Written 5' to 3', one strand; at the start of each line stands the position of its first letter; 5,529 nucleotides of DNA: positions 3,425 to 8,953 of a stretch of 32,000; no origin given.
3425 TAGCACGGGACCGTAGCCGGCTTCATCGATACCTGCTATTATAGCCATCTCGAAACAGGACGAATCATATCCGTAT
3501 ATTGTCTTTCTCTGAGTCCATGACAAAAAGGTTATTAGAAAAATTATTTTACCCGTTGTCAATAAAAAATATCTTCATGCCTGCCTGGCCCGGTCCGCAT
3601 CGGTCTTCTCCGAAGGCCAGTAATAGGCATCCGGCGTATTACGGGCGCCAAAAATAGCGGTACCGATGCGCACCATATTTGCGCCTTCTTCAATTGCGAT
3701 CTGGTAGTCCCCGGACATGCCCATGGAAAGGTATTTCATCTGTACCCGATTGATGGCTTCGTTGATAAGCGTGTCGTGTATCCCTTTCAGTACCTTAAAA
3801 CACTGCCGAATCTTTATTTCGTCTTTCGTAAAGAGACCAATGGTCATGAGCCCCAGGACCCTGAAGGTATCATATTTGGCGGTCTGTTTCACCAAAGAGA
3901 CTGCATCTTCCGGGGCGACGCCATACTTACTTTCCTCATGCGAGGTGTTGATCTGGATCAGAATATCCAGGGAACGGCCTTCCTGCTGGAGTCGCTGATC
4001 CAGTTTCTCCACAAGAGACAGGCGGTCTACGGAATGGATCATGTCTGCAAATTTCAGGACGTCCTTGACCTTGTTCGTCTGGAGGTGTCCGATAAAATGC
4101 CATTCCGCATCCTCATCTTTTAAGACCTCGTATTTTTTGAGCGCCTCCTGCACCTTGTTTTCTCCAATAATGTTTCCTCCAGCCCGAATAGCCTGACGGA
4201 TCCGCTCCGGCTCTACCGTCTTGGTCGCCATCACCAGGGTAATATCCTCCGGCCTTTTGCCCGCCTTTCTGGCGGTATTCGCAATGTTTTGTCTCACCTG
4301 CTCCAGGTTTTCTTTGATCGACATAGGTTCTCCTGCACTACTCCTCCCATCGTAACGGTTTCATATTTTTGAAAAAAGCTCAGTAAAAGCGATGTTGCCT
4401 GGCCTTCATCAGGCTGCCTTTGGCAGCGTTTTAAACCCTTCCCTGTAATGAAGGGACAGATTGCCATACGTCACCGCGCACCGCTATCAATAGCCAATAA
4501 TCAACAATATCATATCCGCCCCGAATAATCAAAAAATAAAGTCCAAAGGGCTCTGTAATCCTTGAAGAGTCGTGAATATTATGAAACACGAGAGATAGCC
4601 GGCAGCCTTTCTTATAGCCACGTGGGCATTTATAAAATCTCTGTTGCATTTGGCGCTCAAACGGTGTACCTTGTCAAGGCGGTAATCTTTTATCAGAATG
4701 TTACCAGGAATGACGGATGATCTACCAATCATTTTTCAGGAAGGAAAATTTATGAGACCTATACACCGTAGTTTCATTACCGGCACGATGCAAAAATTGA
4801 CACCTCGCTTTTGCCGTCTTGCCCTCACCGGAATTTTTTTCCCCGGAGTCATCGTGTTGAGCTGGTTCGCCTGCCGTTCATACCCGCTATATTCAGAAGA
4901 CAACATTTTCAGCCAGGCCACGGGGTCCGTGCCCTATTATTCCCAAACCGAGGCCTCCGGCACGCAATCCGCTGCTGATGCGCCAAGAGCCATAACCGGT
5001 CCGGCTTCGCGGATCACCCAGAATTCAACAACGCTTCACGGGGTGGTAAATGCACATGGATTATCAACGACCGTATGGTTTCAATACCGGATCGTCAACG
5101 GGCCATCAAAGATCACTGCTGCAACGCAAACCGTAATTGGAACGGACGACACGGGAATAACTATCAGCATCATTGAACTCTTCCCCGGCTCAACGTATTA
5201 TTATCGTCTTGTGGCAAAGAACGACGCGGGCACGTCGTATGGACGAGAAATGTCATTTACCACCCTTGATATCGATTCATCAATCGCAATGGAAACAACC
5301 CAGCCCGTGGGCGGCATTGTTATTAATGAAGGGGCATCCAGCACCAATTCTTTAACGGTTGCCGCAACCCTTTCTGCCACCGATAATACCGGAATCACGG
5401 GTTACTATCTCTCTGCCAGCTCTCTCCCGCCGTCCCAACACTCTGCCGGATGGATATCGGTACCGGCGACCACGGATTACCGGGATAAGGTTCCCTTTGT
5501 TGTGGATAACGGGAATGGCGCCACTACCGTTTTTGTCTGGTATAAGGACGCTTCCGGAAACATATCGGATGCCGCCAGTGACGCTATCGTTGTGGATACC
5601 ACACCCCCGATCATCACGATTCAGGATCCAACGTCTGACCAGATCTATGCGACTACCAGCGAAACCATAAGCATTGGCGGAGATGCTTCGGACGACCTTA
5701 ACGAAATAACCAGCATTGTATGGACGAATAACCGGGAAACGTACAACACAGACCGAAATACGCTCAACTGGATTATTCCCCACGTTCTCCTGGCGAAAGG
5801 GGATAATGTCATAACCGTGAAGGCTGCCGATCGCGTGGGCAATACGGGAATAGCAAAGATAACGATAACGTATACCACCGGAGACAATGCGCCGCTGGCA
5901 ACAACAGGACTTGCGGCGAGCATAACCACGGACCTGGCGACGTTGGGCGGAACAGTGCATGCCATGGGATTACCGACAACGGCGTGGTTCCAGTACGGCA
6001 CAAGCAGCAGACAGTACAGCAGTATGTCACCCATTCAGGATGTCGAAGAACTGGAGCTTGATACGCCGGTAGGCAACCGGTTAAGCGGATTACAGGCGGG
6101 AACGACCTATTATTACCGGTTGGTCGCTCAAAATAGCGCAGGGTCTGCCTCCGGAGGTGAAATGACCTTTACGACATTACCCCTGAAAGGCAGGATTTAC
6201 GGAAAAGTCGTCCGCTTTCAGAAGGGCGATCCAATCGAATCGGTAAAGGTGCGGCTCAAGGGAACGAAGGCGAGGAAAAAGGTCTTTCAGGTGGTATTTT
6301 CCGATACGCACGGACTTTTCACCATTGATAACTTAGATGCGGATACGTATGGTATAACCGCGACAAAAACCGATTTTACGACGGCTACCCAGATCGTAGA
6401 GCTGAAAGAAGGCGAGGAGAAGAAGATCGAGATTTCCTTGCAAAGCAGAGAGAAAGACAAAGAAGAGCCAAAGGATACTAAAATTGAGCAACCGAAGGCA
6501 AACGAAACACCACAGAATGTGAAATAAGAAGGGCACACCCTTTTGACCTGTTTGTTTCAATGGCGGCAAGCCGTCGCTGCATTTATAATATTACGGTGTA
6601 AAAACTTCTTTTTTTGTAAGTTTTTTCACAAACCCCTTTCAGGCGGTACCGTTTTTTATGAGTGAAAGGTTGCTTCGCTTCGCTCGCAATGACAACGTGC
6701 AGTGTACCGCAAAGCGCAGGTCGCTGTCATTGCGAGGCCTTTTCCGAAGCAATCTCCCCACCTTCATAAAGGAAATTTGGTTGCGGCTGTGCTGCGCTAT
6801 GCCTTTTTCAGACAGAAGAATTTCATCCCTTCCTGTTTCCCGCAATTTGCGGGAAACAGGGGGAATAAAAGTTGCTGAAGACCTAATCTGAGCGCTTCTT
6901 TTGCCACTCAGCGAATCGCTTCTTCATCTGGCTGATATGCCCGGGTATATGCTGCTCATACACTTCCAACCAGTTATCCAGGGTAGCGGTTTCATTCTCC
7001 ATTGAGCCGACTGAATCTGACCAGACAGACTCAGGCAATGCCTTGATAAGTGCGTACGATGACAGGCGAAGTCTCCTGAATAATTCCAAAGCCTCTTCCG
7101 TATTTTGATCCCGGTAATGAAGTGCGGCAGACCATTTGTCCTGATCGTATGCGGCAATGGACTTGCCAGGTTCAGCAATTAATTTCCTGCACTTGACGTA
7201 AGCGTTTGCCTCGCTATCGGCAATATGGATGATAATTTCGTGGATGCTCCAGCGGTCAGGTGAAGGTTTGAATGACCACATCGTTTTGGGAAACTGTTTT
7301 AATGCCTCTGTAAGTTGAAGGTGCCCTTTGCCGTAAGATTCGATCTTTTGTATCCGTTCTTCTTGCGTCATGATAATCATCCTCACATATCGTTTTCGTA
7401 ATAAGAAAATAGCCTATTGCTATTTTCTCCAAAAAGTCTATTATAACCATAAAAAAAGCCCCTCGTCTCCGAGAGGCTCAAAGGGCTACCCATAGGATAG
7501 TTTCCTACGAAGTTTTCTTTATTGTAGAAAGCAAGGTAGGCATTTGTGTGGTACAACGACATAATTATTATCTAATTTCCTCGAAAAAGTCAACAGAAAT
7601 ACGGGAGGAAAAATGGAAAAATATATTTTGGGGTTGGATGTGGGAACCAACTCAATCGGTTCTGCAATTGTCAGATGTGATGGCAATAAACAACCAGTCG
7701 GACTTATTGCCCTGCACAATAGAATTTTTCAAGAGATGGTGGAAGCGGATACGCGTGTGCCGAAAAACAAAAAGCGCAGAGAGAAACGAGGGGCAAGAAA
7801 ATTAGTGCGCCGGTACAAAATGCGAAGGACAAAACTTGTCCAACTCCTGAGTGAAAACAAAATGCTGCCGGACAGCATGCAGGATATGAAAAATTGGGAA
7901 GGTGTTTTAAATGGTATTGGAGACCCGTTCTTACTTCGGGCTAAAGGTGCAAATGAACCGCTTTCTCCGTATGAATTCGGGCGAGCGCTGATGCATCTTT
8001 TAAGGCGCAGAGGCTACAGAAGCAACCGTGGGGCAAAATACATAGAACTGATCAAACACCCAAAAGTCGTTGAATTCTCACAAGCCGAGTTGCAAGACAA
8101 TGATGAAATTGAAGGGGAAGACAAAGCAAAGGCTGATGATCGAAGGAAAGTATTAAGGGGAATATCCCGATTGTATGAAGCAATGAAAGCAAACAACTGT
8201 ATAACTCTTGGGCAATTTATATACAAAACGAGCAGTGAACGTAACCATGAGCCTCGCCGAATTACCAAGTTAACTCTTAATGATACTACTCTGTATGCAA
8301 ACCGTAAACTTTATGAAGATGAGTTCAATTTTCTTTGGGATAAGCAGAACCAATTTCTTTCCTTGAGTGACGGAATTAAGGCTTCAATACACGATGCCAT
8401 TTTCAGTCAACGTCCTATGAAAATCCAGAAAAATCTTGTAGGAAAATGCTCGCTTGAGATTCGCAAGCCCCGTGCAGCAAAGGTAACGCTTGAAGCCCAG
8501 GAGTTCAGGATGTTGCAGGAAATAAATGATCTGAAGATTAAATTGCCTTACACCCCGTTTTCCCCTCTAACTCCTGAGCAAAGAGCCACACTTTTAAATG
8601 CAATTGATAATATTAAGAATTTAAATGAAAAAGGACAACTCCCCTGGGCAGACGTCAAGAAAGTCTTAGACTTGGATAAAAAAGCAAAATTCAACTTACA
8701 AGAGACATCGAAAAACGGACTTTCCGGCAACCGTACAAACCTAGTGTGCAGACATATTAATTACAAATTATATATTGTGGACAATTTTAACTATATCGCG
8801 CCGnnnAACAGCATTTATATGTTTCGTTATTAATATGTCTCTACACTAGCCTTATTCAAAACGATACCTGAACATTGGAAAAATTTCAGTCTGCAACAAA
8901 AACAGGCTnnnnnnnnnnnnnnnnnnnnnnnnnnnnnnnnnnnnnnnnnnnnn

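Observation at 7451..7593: Self-contained tracrRNA-like transcription unit, divergent from a broken cas9 and with no array in sight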

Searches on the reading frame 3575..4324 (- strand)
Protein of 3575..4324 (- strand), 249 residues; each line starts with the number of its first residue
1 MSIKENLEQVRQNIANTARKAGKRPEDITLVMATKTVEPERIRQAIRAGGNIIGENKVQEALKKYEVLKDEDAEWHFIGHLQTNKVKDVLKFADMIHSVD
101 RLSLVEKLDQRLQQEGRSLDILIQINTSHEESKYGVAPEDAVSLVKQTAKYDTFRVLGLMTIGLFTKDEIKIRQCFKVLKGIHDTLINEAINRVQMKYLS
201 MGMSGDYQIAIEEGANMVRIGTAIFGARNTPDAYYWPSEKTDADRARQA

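Call 6: search_protein_families(library=pfam, proteins=[window:3575-4324:-], max_evalue=0.01)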
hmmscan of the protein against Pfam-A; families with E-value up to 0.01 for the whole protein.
window:3575-4324:- (249 aa): 2 families
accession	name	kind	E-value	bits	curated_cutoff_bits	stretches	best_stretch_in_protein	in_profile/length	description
PF01168.26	Ala_racemase_N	-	3e-21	76.6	24.1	1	6-228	2-219/220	Alanine racemase, N-terminal domain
PF02784.22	Orn_Arg_deC_N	-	0.0034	17.2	23.4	0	124-174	122-173/247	Pyridoxal-dependent decarboxylase, pyridoxal binding domain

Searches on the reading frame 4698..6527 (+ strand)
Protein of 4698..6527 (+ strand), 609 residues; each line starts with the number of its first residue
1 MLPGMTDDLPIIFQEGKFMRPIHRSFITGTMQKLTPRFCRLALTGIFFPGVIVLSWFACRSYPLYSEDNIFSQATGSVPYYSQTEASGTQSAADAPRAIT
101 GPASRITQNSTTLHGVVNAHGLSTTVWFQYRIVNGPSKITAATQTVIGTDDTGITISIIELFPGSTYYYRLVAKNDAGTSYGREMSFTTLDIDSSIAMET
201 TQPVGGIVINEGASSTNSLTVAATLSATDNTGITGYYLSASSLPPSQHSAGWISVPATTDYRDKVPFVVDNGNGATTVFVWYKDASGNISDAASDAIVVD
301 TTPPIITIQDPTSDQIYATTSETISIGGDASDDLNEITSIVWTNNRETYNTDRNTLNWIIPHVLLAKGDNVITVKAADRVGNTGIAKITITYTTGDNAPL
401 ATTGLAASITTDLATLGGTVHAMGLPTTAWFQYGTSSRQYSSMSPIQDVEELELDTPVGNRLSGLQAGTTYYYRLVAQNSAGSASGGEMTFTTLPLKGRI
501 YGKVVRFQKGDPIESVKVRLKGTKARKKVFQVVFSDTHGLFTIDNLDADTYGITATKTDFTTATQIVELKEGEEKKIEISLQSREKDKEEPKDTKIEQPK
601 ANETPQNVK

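Call 6: search_protein_families(library=pfam, proteins=[window:4698-6527:+], max_evalue=0.01)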
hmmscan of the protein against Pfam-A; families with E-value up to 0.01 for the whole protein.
window:4698-6527:+ (609 aa): 8 families
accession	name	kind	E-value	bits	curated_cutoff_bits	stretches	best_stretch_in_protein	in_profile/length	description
PF13620.12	CarboxypepD_reg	-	2.8e-09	37.6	32.3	1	500-582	2-82/82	Carboxypeptidase regulatory-like domain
PF25059.1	FN3_DSCAM-DSCAML_C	-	1.7e-08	35.1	39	0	151-194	42-84/89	DSCAM/DSCAML C-terminal Fn3-like domain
PF13715.12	CarbopepD_reg_2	-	1.4e-07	31.9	32.2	1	500-586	1-81/88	CarboxypepD_reg-like domain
PF16656.11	Pur_ac_phosph_N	-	1.3e-06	29.3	30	1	427-493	26-93/93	Purple acid Phosphatase, N-terminal domain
PF16655.11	PhoD_N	-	1.4e-05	26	30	0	452-483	53-83/90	PhoD-like phosphatase, N-terminal domain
PF17964.7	Big_10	-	0.0021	18.7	22.9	0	161-201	49-89/164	Bacterial Ig domain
PF00041.27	fn3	-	0.0038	17.8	25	0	461-483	52-74/84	Fibronectin type III domain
PF19077.6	Big_13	-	0.0046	17.9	27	0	312-389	19-97/102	Bacterial Ig-like domain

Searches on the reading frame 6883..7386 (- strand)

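Call 6: search_protein_families(library=pfam, proteins=[window:6883-7386:-], max_evalue=0.01)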
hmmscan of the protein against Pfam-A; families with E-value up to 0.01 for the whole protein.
window:6883-7386:- (167 aa): 1 family
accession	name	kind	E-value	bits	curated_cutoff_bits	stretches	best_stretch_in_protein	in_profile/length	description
PF12867.12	DinB_2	-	1.4e-11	45.4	24.8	1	25-154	9-128/128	DinB superfamily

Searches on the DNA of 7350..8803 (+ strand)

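Call 57: build_rna_model(alignment_id=A3, structure=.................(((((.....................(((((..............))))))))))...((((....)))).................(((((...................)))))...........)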
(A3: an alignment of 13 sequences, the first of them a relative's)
Model R1 built from alignment A3 (13 sequences, 144 columns); structure: as given.
model positions 109; base pairs 19; branch points 2; effective number of sequences 3.05; information 0.59 bits per position. Calibrated on 0.2 Mb of random sequence (short: E-values are rough).
structure used (alignment columns):
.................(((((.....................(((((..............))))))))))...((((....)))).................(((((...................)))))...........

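Call 58: search_with_rna_model(model_id=R1, source=window, filters=off, max_evalue=10, show_alignments=1)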
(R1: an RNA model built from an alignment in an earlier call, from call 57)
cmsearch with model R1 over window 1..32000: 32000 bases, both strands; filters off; matches with E-value up to 10: 10.
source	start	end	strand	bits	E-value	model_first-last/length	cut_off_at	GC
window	7451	7557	-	58.4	1.2e-11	1-109/109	no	0.44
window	27367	27408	-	8.7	2.4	1-109/109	no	0.38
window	20107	20162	+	7.6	4.2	1-109/109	no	0.38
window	3739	3819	+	6.7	6.7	1-109/109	no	0.42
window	25278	25300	+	6.7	6.8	1-109/109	no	0.48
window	31701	31736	-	6.4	7.6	1-109/109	no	0.5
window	10823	10847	-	6.3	8.1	1-109/109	no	0.32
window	18858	18919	+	6.3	8.3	1-109/109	no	0.31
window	19494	19585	+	6.3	8.4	1-109/109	no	0.38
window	23408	23484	-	6.3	8.4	1-109/109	no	0.34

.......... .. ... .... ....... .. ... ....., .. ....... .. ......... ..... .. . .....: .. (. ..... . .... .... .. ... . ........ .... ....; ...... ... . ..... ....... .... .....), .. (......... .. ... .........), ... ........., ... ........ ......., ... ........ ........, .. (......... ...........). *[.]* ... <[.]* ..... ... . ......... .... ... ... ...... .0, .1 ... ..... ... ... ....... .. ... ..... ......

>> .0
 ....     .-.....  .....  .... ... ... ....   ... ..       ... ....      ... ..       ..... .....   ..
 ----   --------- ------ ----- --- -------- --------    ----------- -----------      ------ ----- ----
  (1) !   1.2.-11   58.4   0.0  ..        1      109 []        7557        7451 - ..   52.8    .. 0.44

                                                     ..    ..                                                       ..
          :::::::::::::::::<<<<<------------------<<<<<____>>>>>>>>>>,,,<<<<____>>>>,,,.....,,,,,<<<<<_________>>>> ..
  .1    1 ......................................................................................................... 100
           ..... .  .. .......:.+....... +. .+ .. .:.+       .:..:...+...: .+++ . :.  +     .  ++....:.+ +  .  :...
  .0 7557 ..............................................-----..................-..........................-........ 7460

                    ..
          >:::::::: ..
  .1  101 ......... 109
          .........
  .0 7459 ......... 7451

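Call 67: search_with_rna_model(model_id=R1, sources=[window, L008, L009, L010, L013, L014, L018, L023, L024, L025, L026, L027, L028, L029, L030, L031, L032, L033, L034, L035, L036, L037, L038, L039, L040, L041, L042, L043, L044, L045, L046, L047, L048, L049, L050, L051, L052, L053, L054, L055, L056, L057, L058, L059, L060, L061, L062, L063, L064, L065, L066, L067, L068, L069, L070, L071, L072, L073, L074, L075, L076, L077, L078, L079, L080, L081, L082, L083, L084, L085, L086, L087, L088, L089, L090, L091, L092, L093, L094, L095, L096, L097, L098, L099, L100, L101, L102], max_evalue=0.01, make_alignment=true)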
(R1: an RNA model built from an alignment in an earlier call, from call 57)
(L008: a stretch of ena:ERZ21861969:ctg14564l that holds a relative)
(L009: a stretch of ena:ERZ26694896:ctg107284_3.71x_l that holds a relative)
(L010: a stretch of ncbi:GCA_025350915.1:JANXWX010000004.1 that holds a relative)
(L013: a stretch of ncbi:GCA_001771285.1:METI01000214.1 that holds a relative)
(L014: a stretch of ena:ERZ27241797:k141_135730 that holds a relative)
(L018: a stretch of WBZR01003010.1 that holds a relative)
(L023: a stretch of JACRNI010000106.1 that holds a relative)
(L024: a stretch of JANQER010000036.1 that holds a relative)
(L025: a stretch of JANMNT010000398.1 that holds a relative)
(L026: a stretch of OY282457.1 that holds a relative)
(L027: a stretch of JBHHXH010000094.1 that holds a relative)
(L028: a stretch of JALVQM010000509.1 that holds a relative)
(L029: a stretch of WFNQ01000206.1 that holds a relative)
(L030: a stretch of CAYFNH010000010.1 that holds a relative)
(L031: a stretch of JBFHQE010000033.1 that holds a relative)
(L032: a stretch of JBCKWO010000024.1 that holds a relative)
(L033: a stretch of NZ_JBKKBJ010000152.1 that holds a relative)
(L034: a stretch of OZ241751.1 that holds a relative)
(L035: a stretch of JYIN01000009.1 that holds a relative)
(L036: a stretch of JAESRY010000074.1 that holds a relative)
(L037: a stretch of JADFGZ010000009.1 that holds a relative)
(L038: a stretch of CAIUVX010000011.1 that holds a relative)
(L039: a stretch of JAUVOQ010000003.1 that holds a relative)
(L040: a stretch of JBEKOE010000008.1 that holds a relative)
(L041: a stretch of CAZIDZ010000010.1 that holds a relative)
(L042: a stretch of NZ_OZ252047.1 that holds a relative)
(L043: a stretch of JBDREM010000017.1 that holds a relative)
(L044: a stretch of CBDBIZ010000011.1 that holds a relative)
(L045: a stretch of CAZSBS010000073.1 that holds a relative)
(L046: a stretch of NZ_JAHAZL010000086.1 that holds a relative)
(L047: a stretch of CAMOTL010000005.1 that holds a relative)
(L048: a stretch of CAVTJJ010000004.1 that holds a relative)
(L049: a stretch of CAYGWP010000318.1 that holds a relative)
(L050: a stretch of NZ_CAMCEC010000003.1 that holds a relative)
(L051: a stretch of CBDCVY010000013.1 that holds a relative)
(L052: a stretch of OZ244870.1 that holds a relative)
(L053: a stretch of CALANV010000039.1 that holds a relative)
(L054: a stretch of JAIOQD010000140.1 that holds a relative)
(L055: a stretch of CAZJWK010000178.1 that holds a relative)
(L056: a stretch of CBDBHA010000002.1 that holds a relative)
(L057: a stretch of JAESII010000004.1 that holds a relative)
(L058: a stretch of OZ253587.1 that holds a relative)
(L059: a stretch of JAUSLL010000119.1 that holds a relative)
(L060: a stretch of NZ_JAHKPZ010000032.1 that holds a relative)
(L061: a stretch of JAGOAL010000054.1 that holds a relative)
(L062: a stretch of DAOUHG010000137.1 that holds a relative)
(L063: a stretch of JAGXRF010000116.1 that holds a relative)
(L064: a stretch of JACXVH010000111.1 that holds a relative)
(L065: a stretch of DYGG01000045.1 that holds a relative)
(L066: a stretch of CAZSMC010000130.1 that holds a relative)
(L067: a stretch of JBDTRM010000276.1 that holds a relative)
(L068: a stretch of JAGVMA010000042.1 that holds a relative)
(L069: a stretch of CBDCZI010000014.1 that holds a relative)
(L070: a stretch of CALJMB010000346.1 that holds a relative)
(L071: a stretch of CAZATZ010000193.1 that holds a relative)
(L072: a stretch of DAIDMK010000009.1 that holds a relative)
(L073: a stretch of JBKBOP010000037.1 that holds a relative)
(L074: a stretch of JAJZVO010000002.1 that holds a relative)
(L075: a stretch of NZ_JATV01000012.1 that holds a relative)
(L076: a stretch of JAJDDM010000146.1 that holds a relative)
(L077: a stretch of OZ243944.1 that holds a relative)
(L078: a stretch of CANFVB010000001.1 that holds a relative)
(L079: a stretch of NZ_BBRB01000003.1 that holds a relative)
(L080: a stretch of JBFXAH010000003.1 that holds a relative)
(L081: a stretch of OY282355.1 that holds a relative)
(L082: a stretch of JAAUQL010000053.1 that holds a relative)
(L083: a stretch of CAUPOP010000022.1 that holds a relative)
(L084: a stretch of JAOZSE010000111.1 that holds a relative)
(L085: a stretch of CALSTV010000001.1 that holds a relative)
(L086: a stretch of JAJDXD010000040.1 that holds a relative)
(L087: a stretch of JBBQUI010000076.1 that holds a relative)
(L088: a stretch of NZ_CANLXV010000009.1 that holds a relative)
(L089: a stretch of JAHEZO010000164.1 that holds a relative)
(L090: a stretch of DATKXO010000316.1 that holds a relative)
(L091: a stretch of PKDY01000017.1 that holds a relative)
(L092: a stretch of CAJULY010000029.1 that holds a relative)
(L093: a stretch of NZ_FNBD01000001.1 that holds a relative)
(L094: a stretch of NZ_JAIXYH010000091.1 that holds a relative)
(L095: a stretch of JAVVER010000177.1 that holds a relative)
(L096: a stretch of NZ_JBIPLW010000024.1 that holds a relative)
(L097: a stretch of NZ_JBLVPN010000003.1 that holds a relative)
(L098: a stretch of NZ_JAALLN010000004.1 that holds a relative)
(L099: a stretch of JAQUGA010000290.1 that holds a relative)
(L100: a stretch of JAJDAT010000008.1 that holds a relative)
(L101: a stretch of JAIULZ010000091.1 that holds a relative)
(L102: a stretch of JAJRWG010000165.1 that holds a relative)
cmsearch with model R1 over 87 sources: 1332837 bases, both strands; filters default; matches with E-value up to 0.01: 30.
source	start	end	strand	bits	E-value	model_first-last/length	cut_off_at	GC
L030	9849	9955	-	106.9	5e-21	1-109/109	no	0.45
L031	9866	9972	-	102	6.4e-20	1-109/109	no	0.45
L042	9851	9970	-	98.6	3.9e-19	1-109/109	no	0.44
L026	9867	9972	-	98.2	4.7e-19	1-109/109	no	0.52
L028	394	500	-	97.3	7.4e-19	1-109/109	no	0.42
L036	9313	9430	-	96.2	1.3e-18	1-109/109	no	0.37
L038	9856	9971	-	95.2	2.3e-18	1-109/109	no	0.46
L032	9857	9971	-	95.1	2.3e-18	1-109/109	no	0.43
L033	7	126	-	92.9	7.4e-18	1-109/109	no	0.47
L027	2094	2196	-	85.3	4e-16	1-109/109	no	0.49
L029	1097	1200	-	83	1.4e-15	1-109/109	no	0.4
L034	9846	9953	-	79.6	7.8e-15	1-109/109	no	0.62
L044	9588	9693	-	78.6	1.3e-14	1-109/109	no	0.42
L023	2697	2807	-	77.4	2.4e-14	1-109/109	no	0.45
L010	437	557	-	72.8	2.7e-13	1-109/109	no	0.5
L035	9472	9584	-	71.4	5.8e-13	1-109/109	no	0.35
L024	4146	4268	-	68.9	2.1e-12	1-109/109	no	0.43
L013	2721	2834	-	67.8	3.7e-12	1-109/109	no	0.55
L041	9823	9930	-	66.3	8.2e-12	1-109/109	no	0.58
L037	9838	9955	-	65.2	1.4e-11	1-109/109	no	0.45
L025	2462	2570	-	64.1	2.6e-11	1-109/109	no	0.49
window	7451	7557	-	58.4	5e-10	1-109/109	no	0.44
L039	9463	9605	-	56.2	1.6e-09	1-109/109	no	0.34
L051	9800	9914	-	35.7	7.3e-05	1-109/109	no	0.45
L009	9849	9947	-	34.8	0.00012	1-109/109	no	0.41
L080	9812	9928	-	33.5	0.00023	1-109/109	no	0.54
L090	9620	9757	-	32.8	0.00032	1-109/109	no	0.57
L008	844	948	-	28.7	0.0027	1-109/109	no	0.41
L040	9829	9935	-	27.7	0.0047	1-109/109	no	0.54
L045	9758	9865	-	27.7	0.0047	1-109/109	no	0.59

Alignment A4: 30 matches aligned to the model, 255 columns, each read 5' to 3' on its own strand. Consensus structure (alignment columns), stored with it:
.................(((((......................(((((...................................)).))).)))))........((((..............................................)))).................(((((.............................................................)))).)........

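Call 73: search_rna_families(source=window, start=7350, end=7650, threshold=evalue, max_evalue=10)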
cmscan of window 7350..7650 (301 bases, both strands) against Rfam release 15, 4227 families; matches with E-value up to 10: 8.
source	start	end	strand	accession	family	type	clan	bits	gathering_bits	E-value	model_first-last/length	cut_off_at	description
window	7448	7581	-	RF00034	RprA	Gene; sRNA;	-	24.9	70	0.84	1-108/108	no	RprA RNA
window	7438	7487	-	RF01581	RUF6-5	Gene; sRNA;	-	20.4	70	0.098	1-156/156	no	Plasmodium RNA of unknown function RUF6-5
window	7450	7501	-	RF02435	SpF41_sRNA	Gene; sRNA;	-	17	52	3.2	1-105/105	no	Streptococcus sRNA SpF41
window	7456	7482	-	RF01393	isrJ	Gene; sRNA;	-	16.4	37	1.1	48-74/75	no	isrJ Hfq binding RNA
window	7404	7479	+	RF02822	Srn266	Gene; sRNA;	-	16.4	63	2.9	1-112/112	no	Streptococcus RNA 266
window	7449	7523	-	RF01859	Phe_leader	Cis-reg; leader;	-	16.3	55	2.9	1-125/125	no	Phenylalanine leader peptide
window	7442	7505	-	RF00519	suhB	Gene; sRNA;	CL00108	15.2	41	0.93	1-77/77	no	Makes More Granules Regulator RNA (mmgR)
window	7452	7593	-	RF04180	BTnc231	Gene; sRNA;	-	13.7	80.4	2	1-154/154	no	Bacteroides sRNA BTnc231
